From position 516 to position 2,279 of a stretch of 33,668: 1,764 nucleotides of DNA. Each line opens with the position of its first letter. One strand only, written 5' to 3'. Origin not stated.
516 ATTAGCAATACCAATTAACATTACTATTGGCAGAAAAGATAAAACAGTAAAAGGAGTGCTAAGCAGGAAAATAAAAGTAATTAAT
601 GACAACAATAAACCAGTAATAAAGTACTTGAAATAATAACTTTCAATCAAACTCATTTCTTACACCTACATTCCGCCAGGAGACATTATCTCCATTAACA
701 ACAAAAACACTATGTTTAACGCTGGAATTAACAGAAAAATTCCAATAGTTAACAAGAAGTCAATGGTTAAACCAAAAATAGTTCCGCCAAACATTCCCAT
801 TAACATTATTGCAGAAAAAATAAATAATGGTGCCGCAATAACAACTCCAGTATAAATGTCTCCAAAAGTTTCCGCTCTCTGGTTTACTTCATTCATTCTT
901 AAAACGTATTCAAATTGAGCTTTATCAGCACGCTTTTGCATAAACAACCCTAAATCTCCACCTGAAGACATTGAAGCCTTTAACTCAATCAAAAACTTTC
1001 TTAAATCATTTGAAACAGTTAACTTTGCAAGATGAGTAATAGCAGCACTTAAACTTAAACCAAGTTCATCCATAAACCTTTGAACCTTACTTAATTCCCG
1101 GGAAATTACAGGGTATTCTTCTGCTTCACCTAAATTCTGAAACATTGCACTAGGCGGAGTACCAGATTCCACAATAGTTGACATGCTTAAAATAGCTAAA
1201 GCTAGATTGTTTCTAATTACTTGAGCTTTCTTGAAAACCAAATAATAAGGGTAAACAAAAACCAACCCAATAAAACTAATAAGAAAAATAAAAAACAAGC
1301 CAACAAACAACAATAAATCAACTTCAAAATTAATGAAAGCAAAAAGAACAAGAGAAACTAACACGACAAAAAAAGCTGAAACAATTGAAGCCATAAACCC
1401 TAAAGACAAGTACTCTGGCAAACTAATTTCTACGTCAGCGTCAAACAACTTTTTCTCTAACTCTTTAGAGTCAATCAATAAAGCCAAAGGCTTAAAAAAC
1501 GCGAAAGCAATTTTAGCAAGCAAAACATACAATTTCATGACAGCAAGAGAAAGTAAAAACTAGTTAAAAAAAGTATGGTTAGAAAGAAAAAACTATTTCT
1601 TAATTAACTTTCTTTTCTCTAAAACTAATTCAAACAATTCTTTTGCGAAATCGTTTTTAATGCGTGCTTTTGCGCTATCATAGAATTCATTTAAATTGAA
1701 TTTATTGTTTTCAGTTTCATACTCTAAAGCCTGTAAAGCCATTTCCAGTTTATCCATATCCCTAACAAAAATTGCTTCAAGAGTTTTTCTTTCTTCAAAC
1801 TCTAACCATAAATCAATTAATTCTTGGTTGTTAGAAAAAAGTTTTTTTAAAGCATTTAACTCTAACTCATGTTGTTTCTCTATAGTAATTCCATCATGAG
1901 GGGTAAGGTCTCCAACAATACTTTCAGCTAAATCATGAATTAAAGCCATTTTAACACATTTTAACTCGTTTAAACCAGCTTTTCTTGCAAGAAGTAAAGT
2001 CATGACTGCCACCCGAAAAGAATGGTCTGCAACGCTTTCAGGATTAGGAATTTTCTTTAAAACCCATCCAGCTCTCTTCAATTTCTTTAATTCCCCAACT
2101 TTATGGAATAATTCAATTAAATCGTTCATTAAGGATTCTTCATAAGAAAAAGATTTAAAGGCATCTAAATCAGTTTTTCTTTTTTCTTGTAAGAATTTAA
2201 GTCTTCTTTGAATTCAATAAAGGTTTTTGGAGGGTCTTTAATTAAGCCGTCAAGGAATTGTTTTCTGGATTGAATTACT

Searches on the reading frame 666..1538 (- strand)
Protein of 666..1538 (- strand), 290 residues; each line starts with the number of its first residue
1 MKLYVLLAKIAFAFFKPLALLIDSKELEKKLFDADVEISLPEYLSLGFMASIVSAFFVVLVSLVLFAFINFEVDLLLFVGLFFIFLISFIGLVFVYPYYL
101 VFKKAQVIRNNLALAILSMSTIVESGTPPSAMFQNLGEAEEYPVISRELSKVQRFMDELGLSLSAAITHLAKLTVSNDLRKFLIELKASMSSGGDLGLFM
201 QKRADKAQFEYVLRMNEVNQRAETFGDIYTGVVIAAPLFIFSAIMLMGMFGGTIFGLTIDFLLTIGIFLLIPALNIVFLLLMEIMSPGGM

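Call 9: search_protein_families(library=pfam, proteins=[window:666-1538:-], max_evalue=1)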
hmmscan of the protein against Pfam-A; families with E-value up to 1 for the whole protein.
window:666-1538:- (290 aa): 2 families
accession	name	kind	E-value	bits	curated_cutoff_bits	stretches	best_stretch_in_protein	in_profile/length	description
PF00482.28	T2SSF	-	3.4e-12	46.9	25.2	1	117-241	3-122/125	Type II secretion system (T2SS), protein F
PF12169.13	DNA_pol3_gamma3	-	0.16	12.2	24.4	0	159-205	10-56/143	DNA polymerase III subunits gamma and tau domain III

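Call 89: search_protein_families(library=ncbifam, proteins=[window:666-1538:-], max_evalue=1)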
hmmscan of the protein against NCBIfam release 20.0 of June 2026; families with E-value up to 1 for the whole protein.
window:666-1538:- (290 aa): 6 families
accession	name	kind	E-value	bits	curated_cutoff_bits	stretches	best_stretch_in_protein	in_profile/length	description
NF004704.2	PRK06041.1-2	equivalog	1.1e-22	80.4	550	1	35-287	5-248/555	archaellar assembly protein ArlJ/FlaJ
NF004705.1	PRK06041.1-3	equivalog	7.3e-12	45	400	1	116-285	11-172/465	archaellar assembly protein ArlJ/FlaJ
NF053673.1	bindosome_BasF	exception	1.1e-07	30.9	1300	1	55-268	147-354/656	bindosome assembly system membrane anchoring protein BasF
NF046075.1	UpsF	equivalog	2.8e-06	26.4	400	1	56-272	34-247/484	membrane pilin protein UpsF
NF004703.2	PRK06041.1-1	equivalog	2.3e-05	22.9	570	1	102-250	30-175/525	archaellar assembly protein ArlJ/FlaJ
NF045998.1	cleave_ABC_plasm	equivalog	0.0023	16.3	500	1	47-111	268-332/673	Mbov_0121 family peptidase domain-containing ABC transporter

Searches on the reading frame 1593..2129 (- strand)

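Call 9: search_protein_families(library=pfam, proteins=[window:1593-2129:-], max_evalue=1)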
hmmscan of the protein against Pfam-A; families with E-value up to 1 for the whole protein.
window:1593-2129:- (178 aa): 7 families
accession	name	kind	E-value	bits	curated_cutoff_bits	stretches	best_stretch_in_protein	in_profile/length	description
PF13023.12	HD_3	-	2.8e-44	151.4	22.5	1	11-161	1-161/165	HD domain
PF01966.28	HD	-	4.5e-12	46.7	22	1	33-130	1-115/116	HD domain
PF12917.13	YfbR-like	-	2.6e-09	37.5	25.9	1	8-159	3-165/182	5'-deoxynucleotidase YfbR-like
PF08668.18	HDOD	-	0.0019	18.2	22.9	1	30-86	92-149/196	HDOD domain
PF05573.18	NosL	-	0.043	14.6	24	1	95-130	35-70/131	NosL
PF23054.1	UBA_N4BP1_C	-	0.068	13.4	27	0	114-143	11-40/47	N4BP1, C-terminal UBA domain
PF06858.20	NOG1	-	0.099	12.9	27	1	72-102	20-49/58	Nucleolar GTP-binding protein 1 (NOG1)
